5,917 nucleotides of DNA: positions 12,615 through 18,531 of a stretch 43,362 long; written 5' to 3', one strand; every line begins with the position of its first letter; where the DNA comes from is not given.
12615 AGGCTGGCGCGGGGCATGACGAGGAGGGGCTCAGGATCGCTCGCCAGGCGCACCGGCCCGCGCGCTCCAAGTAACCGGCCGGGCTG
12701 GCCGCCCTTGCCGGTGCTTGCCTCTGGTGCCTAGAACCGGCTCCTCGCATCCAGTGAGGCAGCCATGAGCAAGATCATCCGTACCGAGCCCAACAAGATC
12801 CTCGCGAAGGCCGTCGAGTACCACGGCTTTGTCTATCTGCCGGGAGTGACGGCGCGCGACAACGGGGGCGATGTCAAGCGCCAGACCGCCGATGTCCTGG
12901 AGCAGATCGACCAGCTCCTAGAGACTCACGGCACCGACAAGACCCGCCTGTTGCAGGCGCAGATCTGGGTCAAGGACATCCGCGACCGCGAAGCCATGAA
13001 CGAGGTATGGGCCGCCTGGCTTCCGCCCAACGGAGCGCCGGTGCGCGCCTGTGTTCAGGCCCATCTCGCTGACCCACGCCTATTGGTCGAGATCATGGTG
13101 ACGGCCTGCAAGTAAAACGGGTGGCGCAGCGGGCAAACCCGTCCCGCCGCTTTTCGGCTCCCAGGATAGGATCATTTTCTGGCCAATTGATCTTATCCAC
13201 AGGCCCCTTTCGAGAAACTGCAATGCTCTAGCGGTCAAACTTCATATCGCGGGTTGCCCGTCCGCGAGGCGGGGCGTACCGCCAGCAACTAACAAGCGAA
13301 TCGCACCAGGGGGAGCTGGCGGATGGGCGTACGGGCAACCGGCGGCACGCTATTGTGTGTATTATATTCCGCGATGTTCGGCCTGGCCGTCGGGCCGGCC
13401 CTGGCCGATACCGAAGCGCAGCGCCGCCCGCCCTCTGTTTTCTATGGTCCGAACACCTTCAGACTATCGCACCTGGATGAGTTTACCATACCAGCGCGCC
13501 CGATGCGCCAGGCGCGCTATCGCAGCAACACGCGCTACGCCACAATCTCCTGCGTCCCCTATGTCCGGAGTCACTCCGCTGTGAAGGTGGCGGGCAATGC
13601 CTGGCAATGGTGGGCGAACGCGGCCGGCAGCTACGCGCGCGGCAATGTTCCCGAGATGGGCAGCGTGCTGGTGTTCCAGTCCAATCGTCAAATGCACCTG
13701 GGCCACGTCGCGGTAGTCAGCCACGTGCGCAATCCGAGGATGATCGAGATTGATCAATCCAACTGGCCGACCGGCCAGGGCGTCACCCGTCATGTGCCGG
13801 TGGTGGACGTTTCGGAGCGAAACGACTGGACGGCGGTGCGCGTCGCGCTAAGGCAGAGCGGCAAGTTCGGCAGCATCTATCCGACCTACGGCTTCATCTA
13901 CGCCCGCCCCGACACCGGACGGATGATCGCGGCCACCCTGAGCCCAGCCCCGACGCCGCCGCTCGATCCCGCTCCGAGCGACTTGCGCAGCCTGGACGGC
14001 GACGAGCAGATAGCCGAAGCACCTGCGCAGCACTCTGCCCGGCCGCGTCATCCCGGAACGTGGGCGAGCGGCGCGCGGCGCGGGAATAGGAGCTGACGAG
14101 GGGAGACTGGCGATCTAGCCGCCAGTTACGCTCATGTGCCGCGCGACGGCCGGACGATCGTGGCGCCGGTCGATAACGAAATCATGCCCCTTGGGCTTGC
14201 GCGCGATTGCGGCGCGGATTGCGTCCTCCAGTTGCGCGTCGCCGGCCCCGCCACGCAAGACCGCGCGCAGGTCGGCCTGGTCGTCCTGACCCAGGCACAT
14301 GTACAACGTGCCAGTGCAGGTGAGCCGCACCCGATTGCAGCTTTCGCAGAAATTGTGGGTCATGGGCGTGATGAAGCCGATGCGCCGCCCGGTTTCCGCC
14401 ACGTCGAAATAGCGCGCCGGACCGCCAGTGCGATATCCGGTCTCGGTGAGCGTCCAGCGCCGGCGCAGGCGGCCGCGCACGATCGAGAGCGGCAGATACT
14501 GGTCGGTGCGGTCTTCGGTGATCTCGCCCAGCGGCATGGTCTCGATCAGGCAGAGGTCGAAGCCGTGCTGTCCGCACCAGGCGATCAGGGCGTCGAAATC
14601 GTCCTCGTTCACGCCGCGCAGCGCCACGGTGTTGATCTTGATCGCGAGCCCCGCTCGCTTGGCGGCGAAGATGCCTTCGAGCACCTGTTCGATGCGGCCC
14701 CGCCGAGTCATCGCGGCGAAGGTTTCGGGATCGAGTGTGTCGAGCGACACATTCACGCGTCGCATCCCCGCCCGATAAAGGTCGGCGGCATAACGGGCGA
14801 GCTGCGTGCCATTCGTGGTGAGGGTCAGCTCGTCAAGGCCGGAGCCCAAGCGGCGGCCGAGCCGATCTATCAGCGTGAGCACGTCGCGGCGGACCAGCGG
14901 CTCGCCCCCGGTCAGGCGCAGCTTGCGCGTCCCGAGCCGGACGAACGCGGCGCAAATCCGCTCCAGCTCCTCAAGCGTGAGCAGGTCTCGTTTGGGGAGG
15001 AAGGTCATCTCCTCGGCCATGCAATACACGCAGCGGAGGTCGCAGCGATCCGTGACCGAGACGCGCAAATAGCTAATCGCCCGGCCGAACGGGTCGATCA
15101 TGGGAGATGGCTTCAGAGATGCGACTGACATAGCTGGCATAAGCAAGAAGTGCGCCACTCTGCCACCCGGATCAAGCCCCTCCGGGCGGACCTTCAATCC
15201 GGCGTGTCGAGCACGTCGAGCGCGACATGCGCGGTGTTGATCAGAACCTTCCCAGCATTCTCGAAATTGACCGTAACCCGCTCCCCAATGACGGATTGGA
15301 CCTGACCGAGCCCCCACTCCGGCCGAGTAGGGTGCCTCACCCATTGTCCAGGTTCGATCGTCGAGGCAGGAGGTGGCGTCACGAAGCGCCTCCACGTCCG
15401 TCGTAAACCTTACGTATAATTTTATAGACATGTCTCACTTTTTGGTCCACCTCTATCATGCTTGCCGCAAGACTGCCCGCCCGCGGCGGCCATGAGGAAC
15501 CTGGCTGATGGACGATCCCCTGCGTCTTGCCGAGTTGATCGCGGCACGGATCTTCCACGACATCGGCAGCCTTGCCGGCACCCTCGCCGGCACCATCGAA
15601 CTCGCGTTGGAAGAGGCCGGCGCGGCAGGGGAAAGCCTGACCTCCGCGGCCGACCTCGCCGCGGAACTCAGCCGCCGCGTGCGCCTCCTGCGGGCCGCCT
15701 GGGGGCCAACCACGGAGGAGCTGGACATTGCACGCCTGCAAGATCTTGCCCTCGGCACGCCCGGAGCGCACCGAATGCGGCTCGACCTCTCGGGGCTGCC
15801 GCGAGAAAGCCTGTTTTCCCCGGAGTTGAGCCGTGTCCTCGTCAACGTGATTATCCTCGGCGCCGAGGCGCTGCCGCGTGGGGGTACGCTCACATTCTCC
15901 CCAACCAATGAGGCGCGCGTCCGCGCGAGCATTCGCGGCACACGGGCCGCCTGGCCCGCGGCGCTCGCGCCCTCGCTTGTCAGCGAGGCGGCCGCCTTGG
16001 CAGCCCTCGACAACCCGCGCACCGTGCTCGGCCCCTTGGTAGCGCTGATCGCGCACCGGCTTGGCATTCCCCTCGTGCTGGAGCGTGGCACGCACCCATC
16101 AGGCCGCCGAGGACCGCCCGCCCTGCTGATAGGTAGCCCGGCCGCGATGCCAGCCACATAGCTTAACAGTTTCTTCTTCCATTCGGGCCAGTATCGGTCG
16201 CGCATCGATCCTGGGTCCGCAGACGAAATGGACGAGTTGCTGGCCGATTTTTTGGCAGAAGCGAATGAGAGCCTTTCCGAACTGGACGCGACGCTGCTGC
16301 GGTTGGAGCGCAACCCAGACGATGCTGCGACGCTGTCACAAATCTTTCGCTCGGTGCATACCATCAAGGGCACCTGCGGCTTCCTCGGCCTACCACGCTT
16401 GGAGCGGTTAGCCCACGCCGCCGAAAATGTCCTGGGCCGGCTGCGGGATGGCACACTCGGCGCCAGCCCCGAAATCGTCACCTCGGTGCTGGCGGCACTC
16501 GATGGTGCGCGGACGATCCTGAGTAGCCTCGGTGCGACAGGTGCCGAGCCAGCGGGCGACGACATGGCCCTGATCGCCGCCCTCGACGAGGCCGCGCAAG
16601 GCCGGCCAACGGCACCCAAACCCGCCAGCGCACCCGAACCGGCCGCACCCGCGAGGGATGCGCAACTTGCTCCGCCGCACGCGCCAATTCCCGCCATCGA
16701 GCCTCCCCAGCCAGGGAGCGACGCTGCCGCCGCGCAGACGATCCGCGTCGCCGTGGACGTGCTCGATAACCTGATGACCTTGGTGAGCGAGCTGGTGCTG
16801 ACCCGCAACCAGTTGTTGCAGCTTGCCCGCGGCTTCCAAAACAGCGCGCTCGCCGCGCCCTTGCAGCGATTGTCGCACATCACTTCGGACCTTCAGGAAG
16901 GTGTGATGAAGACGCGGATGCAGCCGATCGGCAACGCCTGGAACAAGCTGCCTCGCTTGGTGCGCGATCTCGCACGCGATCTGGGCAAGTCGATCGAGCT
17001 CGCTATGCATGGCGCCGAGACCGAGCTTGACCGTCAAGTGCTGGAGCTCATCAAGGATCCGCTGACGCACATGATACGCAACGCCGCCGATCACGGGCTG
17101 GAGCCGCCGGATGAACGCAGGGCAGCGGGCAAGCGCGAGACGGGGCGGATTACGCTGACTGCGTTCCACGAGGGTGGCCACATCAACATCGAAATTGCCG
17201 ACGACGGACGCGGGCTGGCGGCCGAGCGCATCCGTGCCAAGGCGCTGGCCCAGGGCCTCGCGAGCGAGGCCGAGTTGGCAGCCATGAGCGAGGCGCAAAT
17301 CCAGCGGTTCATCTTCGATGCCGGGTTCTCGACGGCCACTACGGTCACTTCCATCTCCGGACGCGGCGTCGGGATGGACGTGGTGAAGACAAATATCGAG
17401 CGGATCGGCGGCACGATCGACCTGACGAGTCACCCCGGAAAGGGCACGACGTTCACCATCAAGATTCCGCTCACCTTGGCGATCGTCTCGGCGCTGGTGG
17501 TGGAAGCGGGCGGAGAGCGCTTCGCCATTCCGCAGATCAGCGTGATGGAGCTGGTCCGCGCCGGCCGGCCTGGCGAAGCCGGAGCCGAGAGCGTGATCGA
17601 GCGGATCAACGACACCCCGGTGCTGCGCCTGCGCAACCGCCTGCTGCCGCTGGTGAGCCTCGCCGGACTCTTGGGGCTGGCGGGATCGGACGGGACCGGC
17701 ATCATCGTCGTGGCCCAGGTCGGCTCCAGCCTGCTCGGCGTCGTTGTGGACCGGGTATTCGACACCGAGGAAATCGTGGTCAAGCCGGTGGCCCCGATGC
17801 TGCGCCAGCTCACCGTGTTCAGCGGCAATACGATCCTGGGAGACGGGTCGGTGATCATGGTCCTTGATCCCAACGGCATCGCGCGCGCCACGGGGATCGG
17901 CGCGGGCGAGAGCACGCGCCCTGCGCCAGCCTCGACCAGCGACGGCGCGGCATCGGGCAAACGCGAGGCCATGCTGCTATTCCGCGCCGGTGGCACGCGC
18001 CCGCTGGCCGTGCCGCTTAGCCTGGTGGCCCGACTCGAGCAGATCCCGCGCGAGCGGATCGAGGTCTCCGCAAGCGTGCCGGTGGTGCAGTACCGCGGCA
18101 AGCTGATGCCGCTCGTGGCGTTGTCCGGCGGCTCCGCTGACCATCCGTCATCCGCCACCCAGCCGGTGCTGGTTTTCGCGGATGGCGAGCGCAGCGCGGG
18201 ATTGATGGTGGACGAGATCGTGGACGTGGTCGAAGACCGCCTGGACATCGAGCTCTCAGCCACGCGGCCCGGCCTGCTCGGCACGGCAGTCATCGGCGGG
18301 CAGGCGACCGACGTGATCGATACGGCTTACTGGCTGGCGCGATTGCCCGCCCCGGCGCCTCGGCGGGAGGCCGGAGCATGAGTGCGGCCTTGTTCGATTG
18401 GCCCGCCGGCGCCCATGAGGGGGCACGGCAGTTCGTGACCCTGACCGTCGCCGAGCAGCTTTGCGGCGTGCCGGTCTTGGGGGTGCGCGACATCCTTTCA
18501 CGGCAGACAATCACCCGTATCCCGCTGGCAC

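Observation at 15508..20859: Che-like operon headed by a ChpT-family histidine phosphotransferase and lacking cheY and MCP genes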

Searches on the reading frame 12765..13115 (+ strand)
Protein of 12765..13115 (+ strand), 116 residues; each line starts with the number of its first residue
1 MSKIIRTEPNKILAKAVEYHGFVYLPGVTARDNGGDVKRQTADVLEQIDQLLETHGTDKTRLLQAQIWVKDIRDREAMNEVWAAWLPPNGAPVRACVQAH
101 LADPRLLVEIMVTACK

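Call 6: search_protein_families(library=pfam, proteins=[window:12765-13115:+], max_evalue=0.001)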
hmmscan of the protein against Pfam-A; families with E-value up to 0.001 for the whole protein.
window:12765-13115:+ (116 aa): 1 family
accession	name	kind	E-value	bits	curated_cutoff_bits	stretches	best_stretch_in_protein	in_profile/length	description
PF01042.26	Ribonuc_L-PSP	-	1.2e-20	74.2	27.3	1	14-115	12-120/121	Endoribonuclease L-PSP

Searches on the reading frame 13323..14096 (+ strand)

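Call 3: search_protein_families(library=pfam, proteins=[window:13323-14096:+], max_evalue=0.01)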
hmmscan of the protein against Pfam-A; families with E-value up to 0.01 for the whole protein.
window:13323-14096:+ (257 aa): 1 family
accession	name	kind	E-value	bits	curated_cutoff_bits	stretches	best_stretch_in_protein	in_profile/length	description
PF05257.22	CHAP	-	5.5e-14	52.9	26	1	70-147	4-81/81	CHAP domain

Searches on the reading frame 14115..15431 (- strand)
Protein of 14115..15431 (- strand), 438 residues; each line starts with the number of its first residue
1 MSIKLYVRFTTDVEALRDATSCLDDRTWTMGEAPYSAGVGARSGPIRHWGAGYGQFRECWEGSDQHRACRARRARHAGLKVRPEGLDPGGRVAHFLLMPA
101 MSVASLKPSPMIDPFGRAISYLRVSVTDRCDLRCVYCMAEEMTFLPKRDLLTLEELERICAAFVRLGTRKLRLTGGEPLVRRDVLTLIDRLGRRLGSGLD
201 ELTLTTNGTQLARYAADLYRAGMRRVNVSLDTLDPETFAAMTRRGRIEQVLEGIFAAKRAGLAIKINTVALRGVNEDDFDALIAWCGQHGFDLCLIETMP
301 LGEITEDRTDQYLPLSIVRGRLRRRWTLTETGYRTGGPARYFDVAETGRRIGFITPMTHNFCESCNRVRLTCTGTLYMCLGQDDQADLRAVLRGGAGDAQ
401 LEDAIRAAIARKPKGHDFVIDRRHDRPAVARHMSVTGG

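Call 3: search_protein_families(library=pfam, proteins=[window:14115-15431:-], max_evalue=0.01)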
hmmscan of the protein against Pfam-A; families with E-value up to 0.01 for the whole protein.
window:14115-15431:- (438 aa): 4 families
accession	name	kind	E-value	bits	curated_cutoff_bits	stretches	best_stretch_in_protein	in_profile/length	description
PF06463.18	Mob_synth_C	-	6.5e-40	136.5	37.4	1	292-417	2-127/128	Molybdenum Cofactor Synthesis C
PF04055.27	Radical_SAM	-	2.1e-35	122.8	29.5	1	124-285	1-165/166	Radical SAM superfamily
PF13353.11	Fer4_12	-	2.2e-06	28.5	22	1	128-217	13-100/137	4Fe-4S single cluster domain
PF19238.5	Radical_SAM_2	-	0.006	16.7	26.7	0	221-277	75-131/151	Radical SAM-like domain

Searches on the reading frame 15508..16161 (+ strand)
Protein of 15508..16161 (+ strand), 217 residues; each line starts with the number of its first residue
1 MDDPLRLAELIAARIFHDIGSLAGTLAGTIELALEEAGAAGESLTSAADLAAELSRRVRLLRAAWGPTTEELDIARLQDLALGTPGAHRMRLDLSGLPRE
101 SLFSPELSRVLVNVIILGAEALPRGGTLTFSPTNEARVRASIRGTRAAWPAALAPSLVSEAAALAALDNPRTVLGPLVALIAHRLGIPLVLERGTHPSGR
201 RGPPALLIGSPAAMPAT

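Call 3: search_protein_families(library=pfam, proteins=[window:15508-16161:+], max_evalue=0.01)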
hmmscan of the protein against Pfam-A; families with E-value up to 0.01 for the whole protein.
window:15508-16161:+ (217 aa): 1 family
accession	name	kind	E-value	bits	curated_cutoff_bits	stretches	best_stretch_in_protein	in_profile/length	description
PF10090.15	HPTransfase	-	1.3e-10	41.5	22.9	1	87-193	14-119/123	Histidine phosphotransferase C-terminal domain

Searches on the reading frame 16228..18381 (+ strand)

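Call 3: search_protein_families(library=pfam, proteins=[window:16228-18381:+], max_evalue=0.01)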
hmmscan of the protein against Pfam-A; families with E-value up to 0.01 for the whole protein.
window:16228-18381:+ (717 aa): 4 families
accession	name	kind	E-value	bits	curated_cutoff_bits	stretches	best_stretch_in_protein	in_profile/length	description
PF01584.24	CheW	-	5.2e-32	110.8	23.5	2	422-553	2-135/138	CheW-like domain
PF02518.31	HATPase_c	-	4.1e-20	72.7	26.4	1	277-416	4-110/111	Histidine kinase-, DNA gyrase B-, and HSP90-like ATPase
PF01627.28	Hpt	-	3.9e-17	62.7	24.6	1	3-94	1-81/84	Hpt domain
PF02895.20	H-kinase_dim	-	1.2e-16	61.3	23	1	170-229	2-68/68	Signal transducing histidine kinase, homodimeric domain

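Call 25: search_protein_families(library=ncbifam, proteins=[window:16228-18381:+], max_evalue=0.00001)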
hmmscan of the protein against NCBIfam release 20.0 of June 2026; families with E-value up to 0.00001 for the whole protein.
window:16228-18381:+ (717 aa): 19 families
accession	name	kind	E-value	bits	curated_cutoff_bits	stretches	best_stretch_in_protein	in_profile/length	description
NF041336.1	CheA_Halo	equivalog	3e-128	429.3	950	2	167-547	289-662/666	chemotaxis protein CheA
NF007835.0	PRK10547.1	equivalog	1.2e-109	367.8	793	2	146-547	255-652/670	chemotaxis protein CheA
NF008298.1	PRK11086.1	subfamily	3.6e-12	45.5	520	1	357-415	472-525/529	DcuS/MalK family sensor histidine kinase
NF007688.0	PRK10364.1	equivalog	1.1e-08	34.2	479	1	362-416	403-452/460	two-component system sensor histidine kinase ZraS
NF008318.0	PRK11107.1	equivalog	2.9e-08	32.3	890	0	357-418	460-521/920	two-component sensor histidine kinase BarA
TIGR02956.1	TMAO_torS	equivalog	4.4e-08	31.7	676.5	0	359-417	627-684/967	TMAO reductase system sensor histidine kinase/response regulator TorS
NF047874.1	MASE3_PAS_HK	subfamily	4.5e-08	32.3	560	1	376-417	586-627/655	MASE3 domain-containing sensor histidine kinase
TIGR02916.1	PEP_his_kin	equivalog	5.6e-08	31.8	300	0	366-414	632-679/679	XrtA/PEP-CTERM system histidine kinase PrsK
NF046044.1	PnpS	equivalog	2.4e-07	30.1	400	0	376-414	352-390/390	two-component system histidine kinase PnpS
NF038334.1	malate_HK_MalK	exception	3.8e-07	29.1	800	0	352-415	468-525/533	malate sensor histidine kinase MalK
NF010411.0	PRK13837.1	equivalog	1.1e-06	27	647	1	352-419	618-679/828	two-component system VirA-like sensor kinase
NF038348.1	T2SS_HK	subfamily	1.2e-06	27.2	450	1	357-415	518-573/574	histidine kinase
NF011874.0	PRK15347.1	equivalog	1.7e-06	26.4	852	0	357-417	559-616/921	two component system sensor kinase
NF045901.1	HisKinLetSLeg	equivalog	1.9e-06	26.2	1650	0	359-416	461-519/906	two-component system sensor histidine kinase LetS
NF041210.1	his_kin_PieS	equivalog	2.5e-06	26.8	850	1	358-415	415-470/474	two component system sensor histidine kinase PieS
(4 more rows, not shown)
